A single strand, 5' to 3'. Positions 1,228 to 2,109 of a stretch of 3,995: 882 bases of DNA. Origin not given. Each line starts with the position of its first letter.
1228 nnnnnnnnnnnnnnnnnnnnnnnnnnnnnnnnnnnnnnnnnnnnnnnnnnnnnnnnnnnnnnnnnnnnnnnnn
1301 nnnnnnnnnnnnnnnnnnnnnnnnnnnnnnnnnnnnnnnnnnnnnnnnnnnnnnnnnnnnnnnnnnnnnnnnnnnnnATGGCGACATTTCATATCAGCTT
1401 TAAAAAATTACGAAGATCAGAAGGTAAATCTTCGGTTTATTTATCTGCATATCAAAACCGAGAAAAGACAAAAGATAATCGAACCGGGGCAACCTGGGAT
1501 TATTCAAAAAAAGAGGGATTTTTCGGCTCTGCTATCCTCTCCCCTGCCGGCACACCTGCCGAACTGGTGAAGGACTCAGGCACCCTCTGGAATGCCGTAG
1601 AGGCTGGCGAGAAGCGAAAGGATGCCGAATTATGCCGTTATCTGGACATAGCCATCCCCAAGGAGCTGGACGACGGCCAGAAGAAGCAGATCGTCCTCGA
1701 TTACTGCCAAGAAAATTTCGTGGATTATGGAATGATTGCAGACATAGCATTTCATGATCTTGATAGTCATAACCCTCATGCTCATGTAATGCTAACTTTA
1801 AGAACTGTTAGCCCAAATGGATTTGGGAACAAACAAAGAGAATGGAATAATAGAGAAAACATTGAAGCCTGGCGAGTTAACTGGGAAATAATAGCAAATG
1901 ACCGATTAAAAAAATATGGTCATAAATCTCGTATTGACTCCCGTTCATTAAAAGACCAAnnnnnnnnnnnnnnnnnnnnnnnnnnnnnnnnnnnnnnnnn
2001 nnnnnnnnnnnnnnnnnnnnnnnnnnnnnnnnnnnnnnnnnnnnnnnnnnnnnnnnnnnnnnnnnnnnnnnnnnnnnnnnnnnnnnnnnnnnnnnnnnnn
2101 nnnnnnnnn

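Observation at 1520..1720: GC-rich patch inside an otherwise AT-rich relaxase gene suggests mosaic origin (intragenic recombination)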

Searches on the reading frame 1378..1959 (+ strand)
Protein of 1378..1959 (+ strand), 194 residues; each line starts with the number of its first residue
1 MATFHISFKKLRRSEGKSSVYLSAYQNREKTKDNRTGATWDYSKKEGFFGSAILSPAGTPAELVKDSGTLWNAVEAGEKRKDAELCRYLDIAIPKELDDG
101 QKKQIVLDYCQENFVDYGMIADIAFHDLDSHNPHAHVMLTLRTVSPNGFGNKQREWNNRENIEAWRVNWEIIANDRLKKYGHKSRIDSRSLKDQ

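Call 18: search_dna_similar(query=window:1378-1959:+, collection=plasmids, mode=protein, max_rows=60, rows=spread)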
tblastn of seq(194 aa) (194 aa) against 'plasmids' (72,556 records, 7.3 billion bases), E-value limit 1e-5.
Records with a match: 4593; places in all: 4847; records where one place covers at least 80% of the query: 3896.
Best place of each record, by identity: >=99% 36; 95-99% 1; 80-90% 1; 60-80% 6; <60% 4549.
By first word of the organism name: Escherichia 603; Lactiplantibacillus 474; Rhizobium 356; Agrobacterium 287; Staphylococcus 282; Acinetobacter 276; Sinorhizobium 201; Salmonella 146; Klebsiella 114; Lactococcus 93; and 231 more.
By predicted mobility (MOB-suite, as given by PLSDB): mobilizable 2662; conjugative 1408; non-mobilizable 523.
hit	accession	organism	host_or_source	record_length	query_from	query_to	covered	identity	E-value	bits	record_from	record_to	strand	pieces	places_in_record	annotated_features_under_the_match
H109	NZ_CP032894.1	Enterobacter kobei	Homo sapiens,Pure Culture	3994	1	194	100%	100.0%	1e-134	414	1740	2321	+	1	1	mobQ: MobQ family relaxase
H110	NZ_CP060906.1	Escherichia coli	Homo sapiens,throat swab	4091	1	194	100%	46.4%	4e-53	188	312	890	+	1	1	mobQ: MobQ family relaxase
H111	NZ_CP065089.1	Salmonella enterica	Homo sapiens,cell culture,stool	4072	1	194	100%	46.4%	2e-52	186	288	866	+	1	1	mobQ: MobQ family relaxase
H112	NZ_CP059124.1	Escherichia coli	Homo sapiens,urine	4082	1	194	100%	45.9%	2e-52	186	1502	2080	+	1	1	mobQ: MobQ family relaxase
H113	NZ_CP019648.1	Salmonella enterica subsp. enterica serovar Typhimurium ...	Sus scrofa domesticus,pooled feces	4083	1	194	100%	45.9%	4e-52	186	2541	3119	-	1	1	mobQ: MobQ family relaxase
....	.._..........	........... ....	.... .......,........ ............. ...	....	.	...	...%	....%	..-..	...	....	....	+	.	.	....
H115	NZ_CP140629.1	Shigella sonnei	Homo sapiens,stool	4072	9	194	96%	46.2%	2e-48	175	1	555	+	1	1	none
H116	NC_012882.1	Escherichia coli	-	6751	1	194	100%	43.3%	1e-48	176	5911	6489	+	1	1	none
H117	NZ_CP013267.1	Sphingobium baderi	cell culture,soil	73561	1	194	100%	42.9%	3e-48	174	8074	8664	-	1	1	traA: Ti-type conjugative transfer relaxase TraA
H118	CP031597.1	Marinibacterium anthonyi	Isolate culture,marine surface water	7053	1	194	100%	41.4%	1e-40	153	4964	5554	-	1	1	mobA: DNA strand transferase MobA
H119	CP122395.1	Geminicoccaceae bacterium SCSIO 64248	Montipora informis (coral)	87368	1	194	100%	39.7%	3e-36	140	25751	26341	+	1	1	traA: Ti-type conjugative transfer relaxase TraA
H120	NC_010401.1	Acinetobacter baumannii AYE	-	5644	1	194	100%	38.0%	3e-33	131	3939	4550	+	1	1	mobQ: MobQ family relaxase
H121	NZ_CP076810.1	Acinetobacter baumannii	Homo sapiens,peritoneal abcess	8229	1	194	100%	37.1%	1e-32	130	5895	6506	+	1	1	mobQ: MobQ family relaxase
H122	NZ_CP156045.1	Acinetobacter baumannii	Homo sapiens,urine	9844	1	194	100%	36.5%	6e-29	119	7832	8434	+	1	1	mobQ: MobQ family relaxase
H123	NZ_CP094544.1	Acinetobacter sp. YH16040_T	Pig,feces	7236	1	194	100%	36.1%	7e-31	125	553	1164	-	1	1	none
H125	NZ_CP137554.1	Halomonas sp. Bachu 37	soil,pure culture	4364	1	194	100%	35.2%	1e-30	124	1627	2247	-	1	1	mobQ: MobQ family relaxase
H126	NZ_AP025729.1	Ligilactobacillus murinus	Mus musculus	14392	1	194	100%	34.9%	6e-35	136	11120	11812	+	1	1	mobQ: MobQ family relaxase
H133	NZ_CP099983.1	Lactiplantibacillus plantarum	pickle,bacterial culture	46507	1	194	100%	32.9%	1e-32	130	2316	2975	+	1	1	mobQ: MobQ family relaxase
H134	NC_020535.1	Staphylococcus aureus subsp. aureus ST228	-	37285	1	194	100%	32.8%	1e-24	107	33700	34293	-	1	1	MobA/MobL family protein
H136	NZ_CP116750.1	Lactiplantibacillus plantarum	Homo sapiens,single cell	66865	1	194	100%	32.7%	1e-31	127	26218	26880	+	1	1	mobQ: MobQ family relaxase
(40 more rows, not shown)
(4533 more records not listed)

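Call 20: find_homologous_proteins(query=window:1378-1959:+, max_evalue=1e-20)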
Query seq(194 aa) (194 aa): 125 proteins with E <= 1e-20 among 255 candidates; the best 120 are listed.
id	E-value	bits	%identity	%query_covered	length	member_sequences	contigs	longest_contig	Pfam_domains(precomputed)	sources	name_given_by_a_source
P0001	1.5e-127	441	99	100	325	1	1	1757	PF03389.22,PF01075.24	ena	-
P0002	2.4e-105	368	99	85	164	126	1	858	PF03389.22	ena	-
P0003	3.1e-97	342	78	100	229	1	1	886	PF03389.22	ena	-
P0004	1.2e-96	340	88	92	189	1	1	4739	PF03389.22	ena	-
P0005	3.0e-91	322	83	86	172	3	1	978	PF03389.22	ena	-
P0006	3.8e-76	273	100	62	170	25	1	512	PF03389.22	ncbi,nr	ncbi:MobA/MobL family protein, partial [Xanthomonas citri pv. citri]|nr:MobA/MobL family protein [Xa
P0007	6.9e-69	250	65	100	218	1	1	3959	PF03389.22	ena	-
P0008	1.6e-64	235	55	100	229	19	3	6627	PF03389.22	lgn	-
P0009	1.2e-63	232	54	100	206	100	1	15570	PF03389.22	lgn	-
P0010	3.9e-63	231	55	100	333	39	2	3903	PF03389.22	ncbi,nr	ncbi:molybdopterin-guanine dinucleotide biosynthesis protein MobA, partial [Escherichia coli]|nr:mol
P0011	4.4e-62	227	53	100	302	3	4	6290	PF03389.22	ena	-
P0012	6.9e-62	227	54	100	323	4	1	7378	PF03389.22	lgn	-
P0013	2.1e-60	222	51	100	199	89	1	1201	PF03389.22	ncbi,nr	ncbi:conjugal transfer protein, partial [Salmonella enterica subsp. enterica serovar Enteritidis]|nr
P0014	6.4e-60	220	51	100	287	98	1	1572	PF03389.22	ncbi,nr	ncbi:conjugal transfer protein, partial [Salmonella enterica subsp. enterica serovar Enteritidis]|nr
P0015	2.3e-59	218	55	88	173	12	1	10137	PF03389.22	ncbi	-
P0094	6.7e-30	122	41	87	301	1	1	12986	PF03389.22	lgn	-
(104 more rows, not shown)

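Call 22: find_encoding_contigs(protein=P0004, flank=3000, max_places=2)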
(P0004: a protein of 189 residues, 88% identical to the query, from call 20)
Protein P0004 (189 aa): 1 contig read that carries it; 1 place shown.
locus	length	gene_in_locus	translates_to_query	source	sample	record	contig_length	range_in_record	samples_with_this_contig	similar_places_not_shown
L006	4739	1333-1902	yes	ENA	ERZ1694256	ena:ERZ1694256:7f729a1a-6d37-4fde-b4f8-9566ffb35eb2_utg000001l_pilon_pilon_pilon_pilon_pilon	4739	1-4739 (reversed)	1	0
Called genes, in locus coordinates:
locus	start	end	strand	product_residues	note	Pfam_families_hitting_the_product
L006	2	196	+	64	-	?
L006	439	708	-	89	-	PF06412:TraD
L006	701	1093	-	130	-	-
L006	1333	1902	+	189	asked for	PF03389:MobA_MobL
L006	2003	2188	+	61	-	-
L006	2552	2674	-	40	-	-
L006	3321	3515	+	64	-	PF03090:Replicase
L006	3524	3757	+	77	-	-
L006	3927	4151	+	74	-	PF13384:HTH_23 (faint)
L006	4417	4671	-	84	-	PF06412:TraD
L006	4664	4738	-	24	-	?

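Call 23: find_encoding_contigs(protein=P0007, flank=3000, max_places=2)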
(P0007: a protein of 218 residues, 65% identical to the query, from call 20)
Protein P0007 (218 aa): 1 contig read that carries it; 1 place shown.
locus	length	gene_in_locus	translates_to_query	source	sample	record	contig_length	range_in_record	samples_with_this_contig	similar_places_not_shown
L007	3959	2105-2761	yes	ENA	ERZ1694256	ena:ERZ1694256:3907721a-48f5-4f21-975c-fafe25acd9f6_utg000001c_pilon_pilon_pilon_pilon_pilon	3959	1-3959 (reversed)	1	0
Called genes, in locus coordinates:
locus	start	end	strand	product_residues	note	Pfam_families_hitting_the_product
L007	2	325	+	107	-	?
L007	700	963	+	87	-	PF13384:HTH_23 (faint), PF08281:Sigma70_r4_2 (faint)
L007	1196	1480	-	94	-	PF06412:TraD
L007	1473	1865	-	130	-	-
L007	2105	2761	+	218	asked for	PF03389:MobA_MobL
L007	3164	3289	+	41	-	-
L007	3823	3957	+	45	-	?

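Call 24: find_encoding_contigs(protein=P0094, flank=3000, max_places=2)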
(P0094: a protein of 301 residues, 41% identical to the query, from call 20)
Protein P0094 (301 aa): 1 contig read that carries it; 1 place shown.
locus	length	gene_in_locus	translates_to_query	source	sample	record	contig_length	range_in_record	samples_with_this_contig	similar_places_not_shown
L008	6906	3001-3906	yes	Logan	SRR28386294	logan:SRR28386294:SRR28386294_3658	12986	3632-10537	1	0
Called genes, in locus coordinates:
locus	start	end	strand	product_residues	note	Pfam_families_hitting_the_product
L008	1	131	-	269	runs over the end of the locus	-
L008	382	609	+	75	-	-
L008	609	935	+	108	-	-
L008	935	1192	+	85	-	-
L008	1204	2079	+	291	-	-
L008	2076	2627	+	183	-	-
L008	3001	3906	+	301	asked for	PF03389:MobA_MobL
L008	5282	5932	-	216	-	-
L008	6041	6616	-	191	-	PF00589:Phage_integrase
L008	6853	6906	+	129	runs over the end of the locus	-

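Call 27: get_annotated_region(hit=H110, flank=600)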
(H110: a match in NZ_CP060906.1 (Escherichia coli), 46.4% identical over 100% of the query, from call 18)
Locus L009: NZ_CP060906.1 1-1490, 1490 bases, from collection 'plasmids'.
description: Escherichia coli strain EC20 plasmid pEC20-5, complete sequence
organism: Escherichia coli (NCBI taxid 562)
taxonomy: Bacteria; Pseudomonadota; Gammaproteobacteria; Enterobacterales; Enterobacteriaceae; Escherichia; Escherichia coli
host: -; source: Homo sapiens,throat swab; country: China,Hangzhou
typing (MOB-suite, as given by PLSDB): mobilizable; replicon rep_cluster_1778; relaxase MOBQ
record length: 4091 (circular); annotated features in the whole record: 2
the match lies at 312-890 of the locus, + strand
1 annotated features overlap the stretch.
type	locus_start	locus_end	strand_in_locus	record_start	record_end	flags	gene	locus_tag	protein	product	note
CDS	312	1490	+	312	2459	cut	mobQ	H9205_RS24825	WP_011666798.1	MobQ family relaxase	-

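Call 28: get_annotated_region(hit=H116, flank=600)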
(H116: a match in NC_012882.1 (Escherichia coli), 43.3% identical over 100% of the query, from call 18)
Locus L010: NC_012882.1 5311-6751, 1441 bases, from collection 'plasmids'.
description: Escherichia coli plasmid pColE8, complete sequence
organism: Escherichia coli (NCBI taxid 562)
taxonomy: Bacteria; Pseudomonadota; Gammaproteobacteria; Enterobacterales; Enterobacteriaceae; Escherichia; Escherichia coli
host: -; source: -; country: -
typing (MOB-suite, as given by PLSDB): mobilizable; replicon rep_cluster_2131; relaxase MOBQ
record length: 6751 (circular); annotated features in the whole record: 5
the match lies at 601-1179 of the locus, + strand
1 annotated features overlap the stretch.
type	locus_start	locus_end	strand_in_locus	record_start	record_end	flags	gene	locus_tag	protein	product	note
CDS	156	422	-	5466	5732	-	-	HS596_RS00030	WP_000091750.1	hypothetical protein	-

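Call 29: get_annotated_region(hit=H120, flank=600)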
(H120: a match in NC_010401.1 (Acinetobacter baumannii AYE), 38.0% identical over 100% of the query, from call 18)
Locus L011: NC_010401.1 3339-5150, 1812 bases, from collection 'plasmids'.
description: Acinetobacter baumannii AYE plasmid p1ABAYE, complete sequence
organism: Acinetobacter baumannii AYE (NCBI taxid 509173)
taxonomy: Bacteria; Pseudomonadota; Gammaproteobacteria; Moraxellales; Moraxellaceae; Acinetobacter; Acinetobacter baumannii; Acinetobacter baumannii AYE
host: -; source: -; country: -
typing (MOB-suite, as given by PLSDB): mobilizable; replicon rep_cluster_1171; relaxase MOBQ
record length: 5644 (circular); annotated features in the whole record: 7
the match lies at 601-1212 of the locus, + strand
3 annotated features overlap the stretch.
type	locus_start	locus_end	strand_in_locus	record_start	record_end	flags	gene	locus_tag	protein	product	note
CDS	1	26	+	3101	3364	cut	-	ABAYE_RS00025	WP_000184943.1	Txe/YoeB family addiction module toxin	GO:0008219 - cell death [Evidence IEA]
CDS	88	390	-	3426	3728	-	-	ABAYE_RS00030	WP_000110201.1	hypothetical protein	-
CDS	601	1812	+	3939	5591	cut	mobQ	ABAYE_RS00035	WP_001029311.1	MobQ family relaxase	-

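Call 30: get_annotated_region(hit=H126, flank=600)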
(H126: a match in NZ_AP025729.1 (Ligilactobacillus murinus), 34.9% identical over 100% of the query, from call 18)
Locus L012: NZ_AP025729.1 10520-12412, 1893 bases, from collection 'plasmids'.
description: Ligilactobacillus murinus strain YK1 plasmid pLmYK1, complete sequence
organism: Ligilactobacillus murinus (NCBI taxid 1622)
taxonomy: Bacteria; Bacillota; Bacilli; Lactobacillales; Lactobacillaceae; Ligilactobacillus; Ligilactobacillus murinus
host: -; source: Mus musculus; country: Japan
typing (MOB-suite, as given by PLSDB): non-mobilizable
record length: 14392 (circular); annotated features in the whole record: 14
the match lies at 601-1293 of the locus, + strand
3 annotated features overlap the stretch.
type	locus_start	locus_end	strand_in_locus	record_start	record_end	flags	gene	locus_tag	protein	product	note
CDS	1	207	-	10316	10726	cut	-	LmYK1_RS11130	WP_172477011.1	hypothetical protein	-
CDS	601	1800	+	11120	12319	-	mobQ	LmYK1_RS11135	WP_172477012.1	MobQ family relaxase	-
CDS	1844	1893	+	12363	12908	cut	-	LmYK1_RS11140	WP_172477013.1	hypothetical protein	-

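Call 31: get_annotated_region(hit=H134, flank=600)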
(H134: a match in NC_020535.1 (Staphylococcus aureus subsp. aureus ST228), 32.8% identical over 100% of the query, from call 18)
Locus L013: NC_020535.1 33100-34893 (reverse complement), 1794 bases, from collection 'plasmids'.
description: Staphylococcus aureus subsp. aureus ST228 plasmid pI5S5, complete sequence
organism: Staphylococcus aureus subsp. aureus ST228 (NCBI taxid 1074919)
taxonomy: Bacteria; Bacillota; Bacilli; Bacillales; Staphylococcaceae; Staphylococcus; Staphylococcus aureus; Staphylococcus aureus subsp. aureus ST228
host: -; source: -; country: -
typing (MOB-suite, as given by PLSDB): conjugative; replicon rep_cluster_1142,rep_cluster_1947; relaxase MOBQ; mating-pair formation MPF_T
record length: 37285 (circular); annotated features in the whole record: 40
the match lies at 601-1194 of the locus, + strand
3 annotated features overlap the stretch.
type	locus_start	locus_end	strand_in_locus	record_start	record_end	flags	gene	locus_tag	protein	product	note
CDS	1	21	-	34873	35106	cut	-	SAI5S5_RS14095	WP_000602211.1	hypothetical protein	-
CDS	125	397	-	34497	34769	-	-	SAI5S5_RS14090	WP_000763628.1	hypothetical protein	-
CDS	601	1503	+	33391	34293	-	-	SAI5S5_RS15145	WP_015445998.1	MobA/MobL family protein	-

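Call 32: get_annotated_region(hit=H125, flank=600)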
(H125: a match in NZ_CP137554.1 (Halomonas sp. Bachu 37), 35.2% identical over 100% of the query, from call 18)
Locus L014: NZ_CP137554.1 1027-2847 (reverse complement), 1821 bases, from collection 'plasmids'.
description: Halomonas sp. Bachu 37 plasmid p2-bachu37, complete sequence
organism: Halomonas sp. Bachu 37 (NCBI taxid 3084920)
taxonomy: Bacteria; Pseudomonadota; Gammaproteobacteria; Oceanospirillales; Halomonadaceae; Halomonas; Halomonas sp. Bachu 37
host: -; source: soil,pure culture; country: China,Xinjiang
typing (MOB-suite, as given by PLSDB): non-mobilizable
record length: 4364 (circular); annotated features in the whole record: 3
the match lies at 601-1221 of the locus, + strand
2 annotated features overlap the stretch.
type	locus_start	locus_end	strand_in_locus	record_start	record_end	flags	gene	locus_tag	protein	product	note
CDS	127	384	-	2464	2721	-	-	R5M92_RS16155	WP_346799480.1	hypothetical protein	-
CDS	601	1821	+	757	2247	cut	mobQ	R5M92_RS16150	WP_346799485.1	MobQ family relaxase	-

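Call 33: get_annotated_region(hit=H133, flank=600)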
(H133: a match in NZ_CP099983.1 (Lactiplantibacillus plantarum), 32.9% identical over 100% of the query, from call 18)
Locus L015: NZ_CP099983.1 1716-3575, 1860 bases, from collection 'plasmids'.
description: Lactiplantibacillus plantarum strain 3-1 plasmid pLP312, complete sequence
organism: Lactiplantibacillus plantarum (NCBI taxid 1590)
taxonomy: Bacteria; Bacillota; Bacilli; Lactobacillales; Lactobacillaceae; Lactiplantibacillus; Lactiplantibacillus plantarum
host: -; source: pickle,bacterial culture; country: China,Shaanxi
typing (MOB-suite, as given by PLSDB): conjugative; replicon rep_cluster_1328,rep_cluster_1328; relaxase MOBQ; mating-pair formation MPF_T
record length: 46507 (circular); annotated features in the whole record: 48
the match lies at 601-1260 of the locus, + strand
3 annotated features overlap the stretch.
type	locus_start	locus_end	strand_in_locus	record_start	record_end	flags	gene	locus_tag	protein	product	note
CDS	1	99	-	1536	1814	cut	-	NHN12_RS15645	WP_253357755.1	hypothetical protein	-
CDS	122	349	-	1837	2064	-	-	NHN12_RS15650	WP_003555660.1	hypothetical protein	-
CDS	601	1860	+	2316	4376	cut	mobQ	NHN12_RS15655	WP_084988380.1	MobQ family relaxase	-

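Call 34: get_annotated_region(hit=H117, flank=600)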
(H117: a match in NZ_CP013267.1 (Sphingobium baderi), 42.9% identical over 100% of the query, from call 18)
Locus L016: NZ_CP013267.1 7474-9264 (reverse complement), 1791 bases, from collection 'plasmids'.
description: Sphingobium baderi strain DE-13 plasmid pDE3, complete sequence
organism: Sphingobium baderi (NCBI taxid 1332080)
taxonomy: Bacteria; Pseudomonadota; Alphaproteobacteria; Sphingomonadales; Sphingomonadaceae; Sphingobium; Sphingobium baderi
host: -; source: cell culture,soil; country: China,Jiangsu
typing (MOB-suite, as given by PLSDB): mobilizable; relaxase MOBQ
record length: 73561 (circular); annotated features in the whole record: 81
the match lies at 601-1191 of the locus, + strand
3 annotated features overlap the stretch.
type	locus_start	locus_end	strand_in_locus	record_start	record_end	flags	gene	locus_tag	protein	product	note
CDS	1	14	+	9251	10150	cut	-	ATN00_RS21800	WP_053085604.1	cell wall hydrolase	-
CDS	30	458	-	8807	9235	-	-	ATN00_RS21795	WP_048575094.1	hypothetical protein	-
CDS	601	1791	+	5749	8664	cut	traA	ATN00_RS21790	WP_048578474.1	Ti-type conjugative transfer relaxase TraA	-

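Call 63: find_related_loci(query=A2, collection=genome_contigs, flank=1500)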
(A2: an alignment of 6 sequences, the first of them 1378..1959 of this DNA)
Query A2 (194 aa) in genome_contigs; peptide patterns used: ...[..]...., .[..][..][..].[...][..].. (x = any residue, [..] = any of these).
263 stretches matched a pattern; 240 encode a relative of the query (tblastn E <= 1e-3); the best 80 are kept; 80 distinct loci.
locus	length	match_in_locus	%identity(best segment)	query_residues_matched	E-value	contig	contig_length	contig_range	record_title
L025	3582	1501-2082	99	1-194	3e-138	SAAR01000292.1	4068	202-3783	MAG: Erysipelotrichia bacterium isolate INTA.CYC.052 contig-100_21175, whole genome shotgun sequence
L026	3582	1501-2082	55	1-194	4e-73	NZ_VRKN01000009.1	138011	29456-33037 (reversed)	Enterobacter asburiae strain TN152 NODE_9_length_138011_cov_128.184, whole genome shotgun sequence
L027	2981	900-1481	55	1-194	5e-73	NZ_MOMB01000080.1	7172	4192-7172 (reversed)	Erwinia sp. OLFS4 NODE_61_length_7172_cov_20.3127_ID_121, whole genome shotgun sequence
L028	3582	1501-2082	55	1-194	4e-73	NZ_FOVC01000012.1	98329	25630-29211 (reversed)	Izhakiella capsodis strain N6PO6, whole genome shotgun sequence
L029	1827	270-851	55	1-194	3e-75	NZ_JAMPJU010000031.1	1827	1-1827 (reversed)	Brenneria izbisi strain KBI 423 NODE_31_length_1827_cov_299.762857, whole genome shotgun sequence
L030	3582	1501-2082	55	1-194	2e-72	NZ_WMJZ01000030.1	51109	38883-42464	Intestinirhabdus alba strain BIT-B35 Scaffold30, whole genome shotgun sequence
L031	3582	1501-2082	55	1-194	8e-72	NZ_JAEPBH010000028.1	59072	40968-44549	Tenebrionibacter intestinalis strain BIT-L3 Scaffold28, whole genome shotgun sequence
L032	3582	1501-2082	53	1-194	1e-71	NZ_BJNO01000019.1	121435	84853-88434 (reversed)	Raoultella terrigena strain NBRC 14941 sequence19, whole genome shotgun sequence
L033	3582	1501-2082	54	1-194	2e-71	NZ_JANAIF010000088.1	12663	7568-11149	Xenorhabdus bovienii strain T228 NODE_88_length_12663_cov_89.307485, whole genome shotgun sequence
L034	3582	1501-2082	54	1-194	4e-71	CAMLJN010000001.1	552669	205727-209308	MAG: uncultured Buttiauxella sp. isolate SRR12181029_bin.1_metawrap_v1.3.0_MAG genome assembly, contig: ERZ12593168_1, w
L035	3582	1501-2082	54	1-194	2e-71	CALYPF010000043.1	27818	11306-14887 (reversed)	MAG: uncultured Enterobacteriaceae bacterium isolate SRR11267054_bin.5_metawrap_v1.3.0_MAG genome assembly, contig: ERZ9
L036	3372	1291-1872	54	1-194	4e-71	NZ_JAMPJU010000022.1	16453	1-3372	Brenneria izbisi strain KBI 423 NODE_22_length_16453_cov_235.462384, whole genome shotgun sequence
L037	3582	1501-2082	54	1-194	4e-71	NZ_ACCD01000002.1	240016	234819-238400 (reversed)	Yersinia rohdei ATCC 43380 contig00073, whole genome shotgun sequence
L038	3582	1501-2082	53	1-194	2e-70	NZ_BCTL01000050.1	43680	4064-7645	Cedecea neteri NBRC 105707 = ATCC 33855 strain NBRC 105707, whole genome shotgun sequence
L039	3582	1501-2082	53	1-194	1e-70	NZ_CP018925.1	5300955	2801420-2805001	Serratia marcescens strain UMH3 chromosome, complete genome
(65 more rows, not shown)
